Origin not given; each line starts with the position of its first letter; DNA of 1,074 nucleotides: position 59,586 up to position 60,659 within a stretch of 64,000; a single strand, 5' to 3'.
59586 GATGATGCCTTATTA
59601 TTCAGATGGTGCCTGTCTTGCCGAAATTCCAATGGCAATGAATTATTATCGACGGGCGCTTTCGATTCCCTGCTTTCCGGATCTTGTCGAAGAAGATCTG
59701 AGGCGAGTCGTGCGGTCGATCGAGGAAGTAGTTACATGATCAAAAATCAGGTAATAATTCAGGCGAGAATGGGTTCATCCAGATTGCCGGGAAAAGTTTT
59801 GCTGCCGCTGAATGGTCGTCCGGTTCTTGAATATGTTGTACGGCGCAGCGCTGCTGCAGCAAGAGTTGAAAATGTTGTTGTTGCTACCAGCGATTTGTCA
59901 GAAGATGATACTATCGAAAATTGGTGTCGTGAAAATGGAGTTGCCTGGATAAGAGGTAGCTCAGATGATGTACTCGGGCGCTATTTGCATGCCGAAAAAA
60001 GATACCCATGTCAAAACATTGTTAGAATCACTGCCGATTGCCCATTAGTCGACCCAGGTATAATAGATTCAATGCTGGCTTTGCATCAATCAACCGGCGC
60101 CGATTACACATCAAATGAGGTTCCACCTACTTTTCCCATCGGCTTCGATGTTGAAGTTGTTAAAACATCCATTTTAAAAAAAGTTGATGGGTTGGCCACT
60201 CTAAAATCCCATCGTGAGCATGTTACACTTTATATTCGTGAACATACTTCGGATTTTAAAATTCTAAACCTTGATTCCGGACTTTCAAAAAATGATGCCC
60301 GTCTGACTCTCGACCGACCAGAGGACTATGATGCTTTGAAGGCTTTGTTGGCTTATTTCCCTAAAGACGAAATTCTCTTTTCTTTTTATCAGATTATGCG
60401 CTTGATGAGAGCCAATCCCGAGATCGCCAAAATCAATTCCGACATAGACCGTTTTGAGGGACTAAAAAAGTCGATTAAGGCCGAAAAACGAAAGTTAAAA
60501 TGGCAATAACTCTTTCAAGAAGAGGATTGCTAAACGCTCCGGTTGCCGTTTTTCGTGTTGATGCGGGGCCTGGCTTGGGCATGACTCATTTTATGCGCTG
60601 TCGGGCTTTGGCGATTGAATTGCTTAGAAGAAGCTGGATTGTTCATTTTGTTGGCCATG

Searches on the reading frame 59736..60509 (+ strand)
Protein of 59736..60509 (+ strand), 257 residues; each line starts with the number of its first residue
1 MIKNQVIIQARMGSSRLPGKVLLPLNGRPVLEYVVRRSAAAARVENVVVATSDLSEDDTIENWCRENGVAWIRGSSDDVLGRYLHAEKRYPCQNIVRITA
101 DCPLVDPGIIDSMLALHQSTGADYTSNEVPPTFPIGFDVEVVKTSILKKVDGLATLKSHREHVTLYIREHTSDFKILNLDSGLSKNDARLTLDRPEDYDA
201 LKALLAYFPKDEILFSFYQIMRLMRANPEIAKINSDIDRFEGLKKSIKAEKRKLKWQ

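Call 34: search_protein_families(library=ncbifam, proteins=[window:59736-60509:+], max_evalue=0.001)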
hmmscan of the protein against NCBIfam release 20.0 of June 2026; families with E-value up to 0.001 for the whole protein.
window:59736-60509:+ (257 aa): 10 families
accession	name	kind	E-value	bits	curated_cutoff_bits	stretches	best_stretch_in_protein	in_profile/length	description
NF009905.0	PRK13368.1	subfamily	7.6e-19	68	255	1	3-119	2-116/243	3-deoxy-manno-octulosonate cytidylyltransferase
NF003952.0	PRK05450.1-5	subfamily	2.2e-16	59.8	193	1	5-120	4-119/250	3-deoxy-manno-octulosonate cytidylyltransferase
NF003950.0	PRK05450.1-3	subfamily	1.6e-12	47.3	234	1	4-118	3-118/248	3-deoxy-manno-octulosonate cytidylyltransferase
NF003948.0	PRK05450.1-1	equivalog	3.5e-12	46.1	281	1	4-126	6-129/248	3-deoxy-manno-octulosonate cytidylyltransferase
TIGR00466.1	kdsB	equivalog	1.7e-09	37.5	155.2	1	5-115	4-114/241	3-deoxy-manno-octulosonate cytidylyltransferase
TIGR03310.1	matur_MocA_YgfJ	equivalog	4e-07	30.2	186.45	1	7-200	3-187/188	molybdenum cofactor cytidylyltransferase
TIGR03584.1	PseF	equivalog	1.7e-05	24.6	205.7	1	7-54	3-50/222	pseudaminic acid cytidylyltransferase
TIGR01173.1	glmU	equivalog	6.3e-05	22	366.85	1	11-120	13-120/452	bifunctional UDP-N-acetylglucosamine diphosphorylase/glucosamine-1-phosphate N-acetyltransferase GlmU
TIGR04321.1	spiroSPASM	subfamily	0.00022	20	250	1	30-189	24-183/510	spiro-SPASM protein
NF010938.0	PRK14358.1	equivalog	0.00059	18.5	500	1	11-125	20-132/481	bifunctional N-acetylglucosamine-1-phosphate uridyltransferase/glucosamine-1-phosphate acetyltransferase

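Call 45: search_solved_structures(query=window:59736-60509:+, max_evalue=10, show_alignments=0)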
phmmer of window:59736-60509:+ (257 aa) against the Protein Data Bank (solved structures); distinct sequences matched with E-value up to 10: 29.
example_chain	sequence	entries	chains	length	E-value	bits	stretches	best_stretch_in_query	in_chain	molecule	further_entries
6oew_A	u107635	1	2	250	1.7e-47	165.3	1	3-232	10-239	Cytidylyltransferase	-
1gq9_A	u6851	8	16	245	2.2e-08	37.1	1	5-114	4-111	3-DEOXY-MANNO-OCTULOSONATE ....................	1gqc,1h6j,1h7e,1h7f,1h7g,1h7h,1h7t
3duv_A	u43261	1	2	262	1e-06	31.7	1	5-111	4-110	3-deoxy-manno-octulosonate cytidylyltransferase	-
1vh3_A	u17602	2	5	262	1e-06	31.7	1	5-111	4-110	3-deoxy-manno-octulosonate cytidylyltransferase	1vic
3oam_A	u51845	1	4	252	1.7e-06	31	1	5-112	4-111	3-deoxy-manno-octulosonate cytidylyltransferase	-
3tqd_A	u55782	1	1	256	2.1e-06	30.7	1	5-109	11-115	3-deoxy-manno-octulosonate cytidylyltransferase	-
8ees_A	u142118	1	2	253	4.2e-06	29.7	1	5-113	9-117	3-deoxy-manno-octulosonate cytidylyltransferase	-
4fcu_A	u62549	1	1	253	5.6e-06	29.3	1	5-110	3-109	3-deoxy-manno-octulosonate cytidylyltransferase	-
3pol_A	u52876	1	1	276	5.8e-06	29.2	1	5-110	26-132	3-deoxy-manno-octulosonate cytidylyltransferase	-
4xwi_A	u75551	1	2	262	6.6e-06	29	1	6-155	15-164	3-deoxy-manno-octulosonate cytidylyltransferase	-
1vh1_A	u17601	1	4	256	1.6e-05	27.8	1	6-53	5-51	3-deoxy-manno-octulosonate cytidylyltransferase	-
3k8d_A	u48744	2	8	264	1.6e-05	27.8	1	6-53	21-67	3-deoxy-manno-octulosonate cytidylyltransferase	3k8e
3jtj_A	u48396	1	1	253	5.7e-05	26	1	6-113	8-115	3-deoxy-manno-octulosonate cytidylyltransferase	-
2y6p_A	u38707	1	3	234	0.0034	20.2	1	4-65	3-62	3-DEOXY-MANNO-OCTULOSONATE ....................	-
3f1c_A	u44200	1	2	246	0.0062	19.3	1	10-131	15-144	Putative 2-C-methyl-D-erythritol 4-phosphate cytidylyltransferase 2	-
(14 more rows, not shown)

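Call 48: search_solved_structures(query=window:59736-60509:+, max_evalue=1e-20, show_alignments=1)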
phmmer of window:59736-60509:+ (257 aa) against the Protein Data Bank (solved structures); distinct sequences matched with E-value up to 1e-20: 1.
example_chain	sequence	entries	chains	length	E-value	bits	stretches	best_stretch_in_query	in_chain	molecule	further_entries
6oew_A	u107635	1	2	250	1.7e-47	165.3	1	3-232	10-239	Cytidylyltransferase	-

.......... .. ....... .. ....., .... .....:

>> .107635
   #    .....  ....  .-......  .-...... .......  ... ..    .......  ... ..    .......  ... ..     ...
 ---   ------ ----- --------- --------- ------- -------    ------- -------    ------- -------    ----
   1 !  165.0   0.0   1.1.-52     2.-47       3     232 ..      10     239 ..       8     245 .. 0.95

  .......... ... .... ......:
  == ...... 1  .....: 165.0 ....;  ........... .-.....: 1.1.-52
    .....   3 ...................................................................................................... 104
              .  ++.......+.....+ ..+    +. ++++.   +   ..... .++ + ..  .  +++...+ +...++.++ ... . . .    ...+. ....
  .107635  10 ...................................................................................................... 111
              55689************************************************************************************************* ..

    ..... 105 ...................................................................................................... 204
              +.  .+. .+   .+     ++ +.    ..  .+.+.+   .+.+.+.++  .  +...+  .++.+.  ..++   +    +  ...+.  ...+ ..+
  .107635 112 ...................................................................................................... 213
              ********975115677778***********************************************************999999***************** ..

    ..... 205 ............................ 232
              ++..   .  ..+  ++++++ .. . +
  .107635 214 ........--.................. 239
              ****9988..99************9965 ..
